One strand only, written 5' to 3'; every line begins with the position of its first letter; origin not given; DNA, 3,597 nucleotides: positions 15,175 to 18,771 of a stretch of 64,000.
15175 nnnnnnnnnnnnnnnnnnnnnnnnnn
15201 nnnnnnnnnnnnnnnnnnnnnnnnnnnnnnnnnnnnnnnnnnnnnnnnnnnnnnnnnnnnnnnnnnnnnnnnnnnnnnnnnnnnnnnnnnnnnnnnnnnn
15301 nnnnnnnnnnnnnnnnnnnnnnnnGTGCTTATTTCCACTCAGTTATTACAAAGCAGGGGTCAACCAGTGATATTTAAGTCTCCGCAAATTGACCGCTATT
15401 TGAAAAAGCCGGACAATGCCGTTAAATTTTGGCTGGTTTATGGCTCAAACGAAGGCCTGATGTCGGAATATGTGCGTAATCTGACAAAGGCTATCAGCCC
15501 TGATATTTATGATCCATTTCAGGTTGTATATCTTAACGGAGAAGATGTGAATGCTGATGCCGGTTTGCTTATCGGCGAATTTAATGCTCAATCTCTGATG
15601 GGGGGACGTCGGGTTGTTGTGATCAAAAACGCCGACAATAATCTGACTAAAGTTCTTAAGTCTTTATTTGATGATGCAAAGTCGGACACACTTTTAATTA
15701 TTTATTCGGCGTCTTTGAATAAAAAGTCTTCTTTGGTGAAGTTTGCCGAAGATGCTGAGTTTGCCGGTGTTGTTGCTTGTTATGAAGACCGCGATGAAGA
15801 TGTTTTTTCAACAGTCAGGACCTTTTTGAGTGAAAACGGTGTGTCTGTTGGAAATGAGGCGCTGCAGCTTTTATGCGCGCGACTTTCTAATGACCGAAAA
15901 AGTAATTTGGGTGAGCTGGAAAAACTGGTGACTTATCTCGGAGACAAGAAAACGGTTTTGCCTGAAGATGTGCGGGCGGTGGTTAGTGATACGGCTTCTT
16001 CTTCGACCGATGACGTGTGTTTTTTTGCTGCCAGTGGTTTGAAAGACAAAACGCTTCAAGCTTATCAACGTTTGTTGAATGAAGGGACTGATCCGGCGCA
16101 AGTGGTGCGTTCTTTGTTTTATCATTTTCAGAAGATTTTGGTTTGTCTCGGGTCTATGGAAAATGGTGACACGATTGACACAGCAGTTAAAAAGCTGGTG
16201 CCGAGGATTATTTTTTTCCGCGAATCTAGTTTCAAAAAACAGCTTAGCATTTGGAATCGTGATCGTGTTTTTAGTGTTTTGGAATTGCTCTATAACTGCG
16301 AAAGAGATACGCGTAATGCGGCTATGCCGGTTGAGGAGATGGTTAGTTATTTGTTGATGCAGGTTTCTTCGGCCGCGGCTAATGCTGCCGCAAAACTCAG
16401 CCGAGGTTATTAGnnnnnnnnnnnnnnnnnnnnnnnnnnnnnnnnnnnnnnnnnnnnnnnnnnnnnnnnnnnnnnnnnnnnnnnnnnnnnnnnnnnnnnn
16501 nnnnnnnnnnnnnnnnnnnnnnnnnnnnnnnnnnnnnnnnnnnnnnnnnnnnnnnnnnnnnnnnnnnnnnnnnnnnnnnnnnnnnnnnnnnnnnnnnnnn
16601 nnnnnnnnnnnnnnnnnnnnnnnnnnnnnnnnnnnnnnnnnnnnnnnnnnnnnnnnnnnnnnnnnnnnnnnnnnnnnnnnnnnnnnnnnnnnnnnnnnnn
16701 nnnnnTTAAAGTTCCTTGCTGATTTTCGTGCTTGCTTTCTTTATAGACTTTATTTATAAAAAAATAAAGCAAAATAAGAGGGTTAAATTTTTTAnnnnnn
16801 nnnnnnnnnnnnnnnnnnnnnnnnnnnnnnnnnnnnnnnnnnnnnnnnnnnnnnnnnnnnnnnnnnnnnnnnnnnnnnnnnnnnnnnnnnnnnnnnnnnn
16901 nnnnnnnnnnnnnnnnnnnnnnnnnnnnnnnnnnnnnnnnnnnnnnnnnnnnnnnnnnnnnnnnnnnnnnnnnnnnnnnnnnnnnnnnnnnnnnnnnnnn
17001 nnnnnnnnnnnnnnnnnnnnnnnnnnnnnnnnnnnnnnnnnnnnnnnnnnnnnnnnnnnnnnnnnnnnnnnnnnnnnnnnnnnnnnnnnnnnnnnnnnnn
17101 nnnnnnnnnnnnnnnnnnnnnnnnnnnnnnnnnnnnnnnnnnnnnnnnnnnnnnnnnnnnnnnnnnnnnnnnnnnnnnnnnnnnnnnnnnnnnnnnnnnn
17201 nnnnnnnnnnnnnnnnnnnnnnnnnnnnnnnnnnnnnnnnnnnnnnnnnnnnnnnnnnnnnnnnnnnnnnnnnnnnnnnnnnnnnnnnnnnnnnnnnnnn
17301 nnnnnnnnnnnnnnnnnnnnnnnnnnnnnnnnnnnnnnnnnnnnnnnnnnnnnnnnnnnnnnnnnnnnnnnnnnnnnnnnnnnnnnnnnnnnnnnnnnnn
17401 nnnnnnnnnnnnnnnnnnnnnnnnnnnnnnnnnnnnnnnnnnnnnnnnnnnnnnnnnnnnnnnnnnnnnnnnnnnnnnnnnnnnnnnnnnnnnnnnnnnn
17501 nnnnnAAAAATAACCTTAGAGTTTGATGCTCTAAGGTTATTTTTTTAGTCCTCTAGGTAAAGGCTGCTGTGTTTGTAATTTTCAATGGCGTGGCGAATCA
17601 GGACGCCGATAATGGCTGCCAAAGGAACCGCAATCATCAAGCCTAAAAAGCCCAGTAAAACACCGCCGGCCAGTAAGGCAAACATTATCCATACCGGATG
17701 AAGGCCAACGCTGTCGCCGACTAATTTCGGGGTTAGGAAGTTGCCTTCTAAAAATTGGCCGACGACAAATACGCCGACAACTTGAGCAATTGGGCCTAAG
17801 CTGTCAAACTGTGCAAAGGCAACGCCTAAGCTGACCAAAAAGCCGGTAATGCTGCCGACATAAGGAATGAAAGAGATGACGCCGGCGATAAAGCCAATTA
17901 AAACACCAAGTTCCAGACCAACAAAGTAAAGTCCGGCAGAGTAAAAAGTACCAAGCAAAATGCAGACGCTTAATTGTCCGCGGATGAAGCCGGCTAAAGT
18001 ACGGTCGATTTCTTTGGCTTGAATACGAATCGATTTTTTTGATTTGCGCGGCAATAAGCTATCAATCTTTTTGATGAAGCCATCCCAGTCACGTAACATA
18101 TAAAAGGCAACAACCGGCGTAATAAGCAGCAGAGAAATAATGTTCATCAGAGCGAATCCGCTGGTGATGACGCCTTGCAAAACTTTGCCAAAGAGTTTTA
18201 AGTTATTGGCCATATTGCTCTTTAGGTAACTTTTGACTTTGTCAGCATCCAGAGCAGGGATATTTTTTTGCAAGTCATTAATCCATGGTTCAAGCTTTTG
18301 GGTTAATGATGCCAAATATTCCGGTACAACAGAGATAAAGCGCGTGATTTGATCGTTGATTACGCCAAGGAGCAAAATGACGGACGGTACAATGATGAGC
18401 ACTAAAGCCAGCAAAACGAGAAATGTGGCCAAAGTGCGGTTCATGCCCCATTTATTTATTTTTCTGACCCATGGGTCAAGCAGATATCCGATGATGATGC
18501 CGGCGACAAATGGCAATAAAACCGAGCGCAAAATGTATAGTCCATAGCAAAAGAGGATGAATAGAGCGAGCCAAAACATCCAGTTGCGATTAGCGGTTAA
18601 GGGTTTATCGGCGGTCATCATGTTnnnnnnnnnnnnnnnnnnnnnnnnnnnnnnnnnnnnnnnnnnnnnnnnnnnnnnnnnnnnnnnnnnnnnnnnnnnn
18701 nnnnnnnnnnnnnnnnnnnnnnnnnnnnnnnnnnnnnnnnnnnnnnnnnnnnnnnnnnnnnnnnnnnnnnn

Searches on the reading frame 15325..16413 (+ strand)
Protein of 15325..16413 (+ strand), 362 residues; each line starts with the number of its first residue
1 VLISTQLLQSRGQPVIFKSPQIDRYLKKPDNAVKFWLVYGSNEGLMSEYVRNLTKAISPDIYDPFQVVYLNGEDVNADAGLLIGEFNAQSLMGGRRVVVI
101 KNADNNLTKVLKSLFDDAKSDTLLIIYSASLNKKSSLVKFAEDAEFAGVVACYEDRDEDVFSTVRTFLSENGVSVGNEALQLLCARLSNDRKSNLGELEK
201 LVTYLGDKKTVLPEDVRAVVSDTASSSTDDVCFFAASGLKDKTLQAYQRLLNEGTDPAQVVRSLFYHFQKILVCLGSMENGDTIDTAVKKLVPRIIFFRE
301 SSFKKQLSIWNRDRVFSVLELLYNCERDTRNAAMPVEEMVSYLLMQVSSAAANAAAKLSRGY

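Call 66: search_protein_families(library=pfam, max_evalue=0.00001, proteins=[window:15325-16413:+])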
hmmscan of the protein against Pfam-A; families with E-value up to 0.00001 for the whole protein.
window:15325-16413:+ (362 aa): 1 family
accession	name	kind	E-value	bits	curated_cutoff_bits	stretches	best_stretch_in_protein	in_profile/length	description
PF06144.19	DNA_pol3_delta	-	5.5e-11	43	21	1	37-142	2-115/124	DNA polymerase III, delta subunit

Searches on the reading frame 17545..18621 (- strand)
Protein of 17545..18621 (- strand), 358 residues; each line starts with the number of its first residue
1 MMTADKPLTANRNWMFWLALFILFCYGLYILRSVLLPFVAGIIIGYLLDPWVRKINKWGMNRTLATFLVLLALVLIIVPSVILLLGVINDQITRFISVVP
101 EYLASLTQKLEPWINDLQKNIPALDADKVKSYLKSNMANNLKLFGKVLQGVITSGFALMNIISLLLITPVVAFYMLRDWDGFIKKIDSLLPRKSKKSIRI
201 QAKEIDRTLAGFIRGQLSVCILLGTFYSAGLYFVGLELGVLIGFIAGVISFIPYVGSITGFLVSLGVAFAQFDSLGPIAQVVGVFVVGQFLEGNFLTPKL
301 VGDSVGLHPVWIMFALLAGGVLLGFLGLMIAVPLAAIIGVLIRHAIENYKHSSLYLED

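Call 66: search_protein_families(library=pfam, max_evalue=0.00001, proteins=[window:17545-18621:-])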
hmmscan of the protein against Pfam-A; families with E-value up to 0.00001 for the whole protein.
window:17545-18621:- (358 aa): 1 family
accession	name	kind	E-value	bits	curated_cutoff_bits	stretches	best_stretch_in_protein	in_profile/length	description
PF01594.21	AI-2E_transport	-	1.9e-63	215.1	34.3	1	18-344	4-325/327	AI-2E family transporter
